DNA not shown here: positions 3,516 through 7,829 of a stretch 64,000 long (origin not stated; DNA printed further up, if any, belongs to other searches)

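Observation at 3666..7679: Collagen-like fibre gene built from large near-identical duplications and perfect 9-bp microsatellites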

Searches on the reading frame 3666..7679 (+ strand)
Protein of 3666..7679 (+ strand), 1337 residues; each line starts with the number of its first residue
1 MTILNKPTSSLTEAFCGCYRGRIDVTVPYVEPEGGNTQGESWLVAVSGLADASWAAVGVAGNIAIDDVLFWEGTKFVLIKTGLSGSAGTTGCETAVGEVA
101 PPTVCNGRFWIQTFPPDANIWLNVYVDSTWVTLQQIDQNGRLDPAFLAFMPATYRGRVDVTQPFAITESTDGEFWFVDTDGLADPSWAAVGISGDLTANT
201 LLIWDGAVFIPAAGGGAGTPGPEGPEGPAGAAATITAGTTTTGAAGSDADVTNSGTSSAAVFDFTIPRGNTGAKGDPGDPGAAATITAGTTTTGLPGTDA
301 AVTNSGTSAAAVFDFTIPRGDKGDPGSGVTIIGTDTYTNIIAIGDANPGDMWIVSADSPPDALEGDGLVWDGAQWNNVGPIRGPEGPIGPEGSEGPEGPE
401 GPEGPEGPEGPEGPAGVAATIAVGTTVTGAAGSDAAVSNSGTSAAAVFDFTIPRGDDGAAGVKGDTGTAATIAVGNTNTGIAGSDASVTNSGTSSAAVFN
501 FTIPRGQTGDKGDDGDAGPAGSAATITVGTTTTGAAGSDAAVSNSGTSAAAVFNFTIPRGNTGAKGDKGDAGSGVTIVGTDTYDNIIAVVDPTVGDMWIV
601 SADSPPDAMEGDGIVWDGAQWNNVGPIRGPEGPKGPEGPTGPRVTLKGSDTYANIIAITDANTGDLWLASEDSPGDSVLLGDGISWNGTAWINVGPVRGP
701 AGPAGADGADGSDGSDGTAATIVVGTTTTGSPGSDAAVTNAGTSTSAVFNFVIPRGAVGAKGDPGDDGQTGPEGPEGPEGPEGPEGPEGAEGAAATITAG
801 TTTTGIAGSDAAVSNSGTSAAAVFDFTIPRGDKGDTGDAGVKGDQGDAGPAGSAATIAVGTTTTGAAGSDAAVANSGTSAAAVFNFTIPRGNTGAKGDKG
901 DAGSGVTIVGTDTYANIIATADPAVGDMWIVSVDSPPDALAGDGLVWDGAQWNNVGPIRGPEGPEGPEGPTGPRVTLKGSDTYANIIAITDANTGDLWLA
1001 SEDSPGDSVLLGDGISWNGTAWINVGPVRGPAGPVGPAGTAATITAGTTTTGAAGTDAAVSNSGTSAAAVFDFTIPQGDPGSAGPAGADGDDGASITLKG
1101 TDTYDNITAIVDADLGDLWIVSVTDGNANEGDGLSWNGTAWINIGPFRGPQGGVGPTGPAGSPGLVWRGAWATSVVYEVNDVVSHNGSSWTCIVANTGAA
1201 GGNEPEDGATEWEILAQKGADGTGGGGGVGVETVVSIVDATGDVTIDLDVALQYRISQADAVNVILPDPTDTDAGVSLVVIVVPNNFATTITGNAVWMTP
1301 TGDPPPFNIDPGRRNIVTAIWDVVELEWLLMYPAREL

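Call 4: search_protein_families(library=pfam, proteins=[window:3666-7679:+], max_evalue=0.01)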
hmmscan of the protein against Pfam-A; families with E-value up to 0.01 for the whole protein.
window:3666-7679:+ (1337 aa): 2 families
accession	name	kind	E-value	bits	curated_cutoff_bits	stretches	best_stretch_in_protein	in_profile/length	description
PF01391.23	Collagen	-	2.4e-09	37.2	27.2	2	756-793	19-56/60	Collagen triple helix repeat (20 copies)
PF02839.19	CBM_5_12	-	3.8e-08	33.7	26.2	1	1170-1212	1-43/44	Carbohydrate-binding module family 5/12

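Call 5: search_protein_families(library=phrogs, proteins=[window:3666-7679:+], max_evalue=0.001)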
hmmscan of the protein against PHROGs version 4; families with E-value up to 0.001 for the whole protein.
window:3666-7679:+ (1337 aa): 21 families
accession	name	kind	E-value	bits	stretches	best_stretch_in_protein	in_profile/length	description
phrog_21765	-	unknown function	1.2e-98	332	11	319-460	126-224/422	-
phrog_32311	-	unknown function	3.7e-77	261.5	5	393-522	9-139/577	-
phrog_3904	-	tail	1.5e-61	209.9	4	675-975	648-875/1086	tail fiber protein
phrog_4120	-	tail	4.6e-60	204.5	9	1017-1088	102-171/360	minor tail protein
phrog_819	-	tail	2.8e-53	182.4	5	208-497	474-736/1024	tail protein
phrog_5073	-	tail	8.1e-41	141.6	5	1148-1228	195-270/519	tail fiber protein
phrog_6320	-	tail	9.2e-27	95.1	3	754-908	174-328/745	tail fiber protein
phrog_33894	-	unknown function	8.9e-24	85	3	479-643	400-554/727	-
phrog_5668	-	tail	8.8e-20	71.1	3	417-572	691-834/1567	tail fiber protein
phrog_21962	-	tail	2.4e-17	64.2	4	482-571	58-144/321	tail protein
phrog_8745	-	tail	1.3e-15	56.9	3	383-544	1416-1548/1803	tail fiber protein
phrog_27088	-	unknown function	1.1e-11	45.8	2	216-322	77-172/269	-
phrog_13666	-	unknown function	1.3e-09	38.9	0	612-633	38-59/145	-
phrog_15437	-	tail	2.3e-09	37.4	1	948-1095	198-337/656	tail fiber protein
phrog_1806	-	tail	1.5e-07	32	2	755-884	111-237/276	collagen like minor tail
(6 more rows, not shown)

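Call 15: find_homologous_proteins(query=window:3666-7679:+, max_evalue=1e-10)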
Query window:3666-7679:+ (1337 aa): 1868 proteins with E <= 1e-10 among 8000 candidates; the best 120 are listed.
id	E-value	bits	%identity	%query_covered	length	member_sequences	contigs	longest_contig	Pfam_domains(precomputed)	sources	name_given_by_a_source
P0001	2.6e-209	716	38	65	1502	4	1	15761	PF01391.24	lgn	-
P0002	8.7e-203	694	38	64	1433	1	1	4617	PF01391.24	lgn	-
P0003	3.4e-181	623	34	77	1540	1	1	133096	PF01391.24,PF03406.19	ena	-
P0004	4.2e-159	550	37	53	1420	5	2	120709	PF01391.24,PF03406.19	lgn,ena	-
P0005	1.9e-141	491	36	51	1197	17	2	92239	PF01391.24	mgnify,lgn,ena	mgnify:CR=1 FL=1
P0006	1.1e-140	489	38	51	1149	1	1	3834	PF01391.24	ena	-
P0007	1.3e-140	488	39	51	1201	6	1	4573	PF01391.24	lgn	-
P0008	3.4e-136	474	39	51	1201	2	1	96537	PF01391.24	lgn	-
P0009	6.3e-135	469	43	37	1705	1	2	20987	-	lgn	-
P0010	2.3e-129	451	37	52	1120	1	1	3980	PF01391.24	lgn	-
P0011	2.3e-129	451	37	52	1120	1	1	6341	PF01391.24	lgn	-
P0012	2.6e-128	448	40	52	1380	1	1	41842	PF07484.18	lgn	-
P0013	1.1e-126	442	43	37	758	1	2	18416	-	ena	-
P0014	9.0e-126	439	39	46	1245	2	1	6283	PF01391.24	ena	-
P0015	5.6e-123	430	41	52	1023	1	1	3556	PF01391.24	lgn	-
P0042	4.7e-94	334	47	10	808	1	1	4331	PF02839.20,PF01391.24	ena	-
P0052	6.7e-87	310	45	27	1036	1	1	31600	PF03406.19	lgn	-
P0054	1.8e-85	306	67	12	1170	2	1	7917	-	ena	-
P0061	3.0e-82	295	63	7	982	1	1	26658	PF02839.20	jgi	jgi:hypothetical protein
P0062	3.1e-82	295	40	29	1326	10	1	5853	PF01391.24,PF03406.19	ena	-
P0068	1.4e-80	289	42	18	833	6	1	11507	PF02839.20,PF01391.24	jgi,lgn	jgi:hypothetical protein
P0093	1.2e-74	270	55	7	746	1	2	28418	PF02839.20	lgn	-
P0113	4.6e-70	255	65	13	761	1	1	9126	PF03406.19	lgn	-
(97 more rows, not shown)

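Call 17: search_dna_similar(query=window:3666-7679:+, collection=phages, mode=protein, max_rows=25)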
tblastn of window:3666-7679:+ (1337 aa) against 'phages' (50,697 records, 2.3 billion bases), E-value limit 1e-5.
Records with a match: 30; places in all: 38; records where one place covers at least 80% of the query: 0.
Best place of each record, by identity: <60% 30.
By first word of the organism name: Streptomyces 15; Escherichia 7; Mesorhizobium 2; Eggerthella 1; Stenotrophomonas 1; phage 1; Dhakavirus 1; Pseudomonas 1; Caudoviricetes 1.
By host as written in the record: Streptomyces coelicolor 5; - 3; Mesorhizobium loti R7ANS 2; Streptomyces azureus NRRL B-2655 2; Escherichia coli K-12 MG1655 2; Streptomyces griseofuscus ATCC 23916 2; Escherichia coli strain 8099 2; Streptomyces coelicolor M600 2; and 8 more.
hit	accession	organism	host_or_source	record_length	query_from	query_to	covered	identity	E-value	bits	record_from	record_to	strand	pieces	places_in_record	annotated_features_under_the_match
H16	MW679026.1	Eggerthella phage LE2-3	Eggerthella lenta DSM 2243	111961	438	603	12%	49.2%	6e-7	118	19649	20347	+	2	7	putative tail fiber protein 1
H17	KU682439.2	Stenotrophomonas phage vB_SmaS-DLP_6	Stenotrophomonas maltophilia D1571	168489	438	562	9%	49.6%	3e-8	65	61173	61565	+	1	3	tail fiber protein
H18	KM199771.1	Mesorhizobium phage vB_MloP_Lo5R7ANS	Mesorhizobium loti R7ANS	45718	1109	1219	8%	36.5%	1e-7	62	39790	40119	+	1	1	putative tail fiber protein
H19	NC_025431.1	Mesorhizobium phage vB_MloP_Lo5R7ANS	Mesorhizobium loti R7ANS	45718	1109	1219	8%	36.5%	1e-7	62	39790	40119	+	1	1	tail fiber protein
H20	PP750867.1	Streptomyces phage Kamino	Streptomyces kasugaensis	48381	1148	1220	5%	50.7%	6e-10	70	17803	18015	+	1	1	hypothetical protein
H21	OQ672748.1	Streptomyces phage phiScoe44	Streptomyces coelicolor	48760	1148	1218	5%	49.3%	1e-9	69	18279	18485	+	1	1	minor tail protein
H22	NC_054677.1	Streptomyces phage Alsaber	Streptomyces azureus NRRL B-2655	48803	1148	1219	5%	47.2%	2e-7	62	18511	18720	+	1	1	minor tail protein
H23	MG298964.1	Streptomyces phage Alsaber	Streptomyces azureus NRRL B-2655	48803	1148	1219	5%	47.2%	2e-7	62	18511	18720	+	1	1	minor tail protein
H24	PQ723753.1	Streptomyces phage Kaine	Streptomyces bicolor NRRL B-3897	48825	1148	1219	5%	47.2%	2e-7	62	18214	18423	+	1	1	22: minor tail protein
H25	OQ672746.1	Streptomyces phage phiScoe25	Streptomyces coelicolor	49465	1148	1219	5%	47.2%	3e-7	62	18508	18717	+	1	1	minor tail protein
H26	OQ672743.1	Streptomyces phage phiScoe15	Streptomyces coelicolor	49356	1148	1219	5%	47.2%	4e-7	61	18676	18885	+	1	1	minor tail protein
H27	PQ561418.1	phage Ec2-ASingh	-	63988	1149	1220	5%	47.2%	6e-6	57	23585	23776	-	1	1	record has no annotation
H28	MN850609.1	Escherichia phage dhaeg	Escherichia coli K-12 MG1655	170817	1149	1220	5%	47.2%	6e-6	57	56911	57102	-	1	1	hypothetical protein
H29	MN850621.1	Escherichia phage dhabil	Escherichia coli K-12 MG1655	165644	1149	1220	5%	47.2%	6e-6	57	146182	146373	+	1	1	hypothetical protein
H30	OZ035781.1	Dhakavirus CLBP2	-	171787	1149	1220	5%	47.2%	6e-6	57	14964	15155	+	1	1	record has no annotation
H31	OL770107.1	Escherichia phage CLB_P2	Escherichia coli 55989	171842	1149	1220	5%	47.2%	6e-6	57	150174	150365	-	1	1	hypothetical protein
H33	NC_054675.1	Streptomyces phage Saftant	Streptomyces griseofuscus ATCC 23916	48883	1148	1218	5%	46.5%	3e-7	62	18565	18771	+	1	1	22: minor tail protein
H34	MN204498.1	Streptomyces phage Saftant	Streptomyces griseofuscus ATCC 23916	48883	1148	1218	5%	46.5%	3e-7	62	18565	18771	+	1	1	22: minor tail protein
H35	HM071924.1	Escherichia phage IME08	Escherichia coli strain 8099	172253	1148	1220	5%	43.8%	8e-8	63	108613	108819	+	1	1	tail fiber-like protein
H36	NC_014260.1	Escherichia phage IME08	Escherichia coli strain 8099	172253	1148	1220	5%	43.8%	8e-8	63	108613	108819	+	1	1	tail fiber protein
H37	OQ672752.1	Streptomyces phage phiScoe56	Streptomyces coelicolor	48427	1148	1220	5%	43.8%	4e-6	58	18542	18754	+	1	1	minor tail protein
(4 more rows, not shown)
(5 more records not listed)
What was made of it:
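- On Phage tail fibre proteins: PHROG tail or tail-fibre families phrog_3904, 4120, 819, 5073 and 6320, at E = 1e-61 to 1e-27 (call 5). tblastn matched tail fibre / minor tail proteins (call 17).
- The CBM5/12 stretch matches minor tail / tail fibre proteins (call 17).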

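Call 18: find_encoding_contigs(protein=window:3666-7679:+, flank=10000, max_places=10)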
Protein window:3666-7679:+ (1337 aa): 2 contigs read that carry it; 1 place shown.
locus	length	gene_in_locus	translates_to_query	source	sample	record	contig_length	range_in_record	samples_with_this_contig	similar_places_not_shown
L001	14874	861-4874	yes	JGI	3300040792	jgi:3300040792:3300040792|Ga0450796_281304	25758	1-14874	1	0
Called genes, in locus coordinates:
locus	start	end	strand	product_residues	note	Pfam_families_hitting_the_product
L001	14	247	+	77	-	-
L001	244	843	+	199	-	PF16261:DUF4915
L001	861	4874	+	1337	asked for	-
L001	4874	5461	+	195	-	-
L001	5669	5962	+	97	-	-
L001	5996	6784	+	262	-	PF01510:Amidase_2, PF01471:PG_binding_1 (weak)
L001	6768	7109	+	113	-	-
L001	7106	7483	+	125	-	-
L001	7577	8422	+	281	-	PF03382:DUF285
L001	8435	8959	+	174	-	PF05135:Phage_connect_1 (faint)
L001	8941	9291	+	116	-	PF05521:Phage_HCP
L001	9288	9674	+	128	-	-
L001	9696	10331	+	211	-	-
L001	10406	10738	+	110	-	-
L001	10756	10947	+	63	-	-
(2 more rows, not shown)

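Call 25: search_solved_structures(query=window:3666-7679:+, max_evalue=1, show_alignments=3)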
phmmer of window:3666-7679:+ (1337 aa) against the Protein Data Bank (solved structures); distinct sequences matched with E-value up to 1: 9.
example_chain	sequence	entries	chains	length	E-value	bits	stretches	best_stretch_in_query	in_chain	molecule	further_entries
9llp_A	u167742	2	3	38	0.00019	22.2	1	380-416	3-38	collagen heterotrimer chain A | ABC type heterotrimer collagen-like peptide chain A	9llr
2klw_A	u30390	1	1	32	0.0019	18.8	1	384-413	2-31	(PKG)10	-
9lln_F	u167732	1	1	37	0.024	15.2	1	383-418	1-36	collagen-like peptide chain F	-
9lln_B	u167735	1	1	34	0.062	13.8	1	383-416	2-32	collagen-like peptide chain B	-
9llo_B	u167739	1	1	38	0.16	12.5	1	380-416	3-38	collagen-like peptide chain B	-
2re1_A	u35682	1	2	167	0.16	12.5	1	262-322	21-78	Aspartokinase, alpha and beta subunits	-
1ed7_A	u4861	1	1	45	0.3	11.6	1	1170-1214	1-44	CHITINASE A1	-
6v8i_BN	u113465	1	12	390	0.44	11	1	758-812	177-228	Fiber Upper, gp68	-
4b03_D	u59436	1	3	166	0.63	10.5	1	92-210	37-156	DENGUE VIRUS 1 PRM PROTEIN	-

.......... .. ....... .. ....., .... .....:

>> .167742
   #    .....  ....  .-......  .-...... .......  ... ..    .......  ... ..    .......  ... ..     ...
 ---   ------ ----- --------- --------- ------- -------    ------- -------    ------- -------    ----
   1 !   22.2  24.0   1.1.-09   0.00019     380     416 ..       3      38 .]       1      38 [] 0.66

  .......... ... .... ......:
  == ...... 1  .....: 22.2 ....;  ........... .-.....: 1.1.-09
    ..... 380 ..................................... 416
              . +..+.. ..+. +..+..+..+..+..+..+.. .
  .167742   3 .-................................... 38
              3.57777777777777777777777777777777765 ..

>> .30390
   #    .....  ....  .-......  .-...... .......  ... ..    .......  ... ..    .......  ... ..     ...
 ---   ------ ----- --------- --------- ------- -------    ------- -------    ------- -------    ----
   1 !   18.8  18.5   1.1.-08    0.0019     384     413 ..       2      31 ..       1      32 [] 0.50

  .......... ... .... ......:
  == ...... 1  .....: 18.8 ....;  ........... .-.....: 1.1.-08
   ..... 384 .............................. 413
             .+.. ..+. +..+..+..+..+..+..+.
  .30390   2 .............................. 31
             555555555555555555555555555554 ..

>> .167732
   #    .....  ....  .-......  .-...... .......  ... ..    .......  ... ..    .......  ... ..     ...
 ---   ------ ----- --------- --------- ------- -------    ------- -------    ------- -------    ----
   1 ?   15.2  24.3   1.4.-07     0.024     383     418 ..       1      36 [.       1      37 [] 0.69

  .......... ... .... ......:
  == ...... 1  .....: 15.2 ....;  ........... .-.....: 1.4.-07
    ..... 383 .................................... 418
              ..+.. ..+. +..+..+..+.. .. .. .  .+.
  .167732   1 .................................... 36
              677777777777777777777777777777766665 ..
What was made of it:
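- On Multiplexin collagen trimerisation domain: No PDB sequence match to the A or B modules (call 25).
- Tried and rejected: A PDB sequence search matched only synthetic collagen peptides (call 25).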

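Call 72: find_encoding_contigs(protein=P0003, flank=10000, max_places=2)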
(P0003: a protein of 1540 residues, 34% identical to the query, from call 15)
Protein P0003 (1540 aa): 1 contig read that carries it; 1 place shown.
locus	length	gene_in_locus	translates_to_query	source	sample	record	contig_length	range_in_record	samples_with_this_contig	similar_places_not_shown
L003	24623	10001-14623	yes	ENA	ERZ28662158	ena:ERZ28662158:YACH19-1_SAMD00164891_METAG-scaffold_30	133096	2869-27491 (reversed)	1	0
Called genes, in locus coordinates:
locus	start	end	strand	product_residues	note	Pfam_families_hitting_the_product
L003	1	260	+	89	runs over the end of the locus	-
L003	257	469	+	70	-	-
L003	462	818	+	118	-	-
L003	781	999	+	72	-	-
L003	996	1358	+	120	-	-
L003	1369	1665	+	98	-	-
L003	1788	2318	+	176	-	-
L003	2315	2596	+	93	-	-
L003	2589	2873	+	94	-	-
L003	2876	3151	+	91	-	-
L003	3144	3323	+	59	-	-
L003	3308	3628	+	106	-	-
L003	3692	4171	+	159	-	-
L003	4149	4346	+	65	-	-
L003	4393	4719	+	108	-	PF16079:Phage_holin_5_2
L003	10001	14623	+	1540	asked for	PF01391:Collagen (weak), PF03406:Phage_fiber_2 (weak)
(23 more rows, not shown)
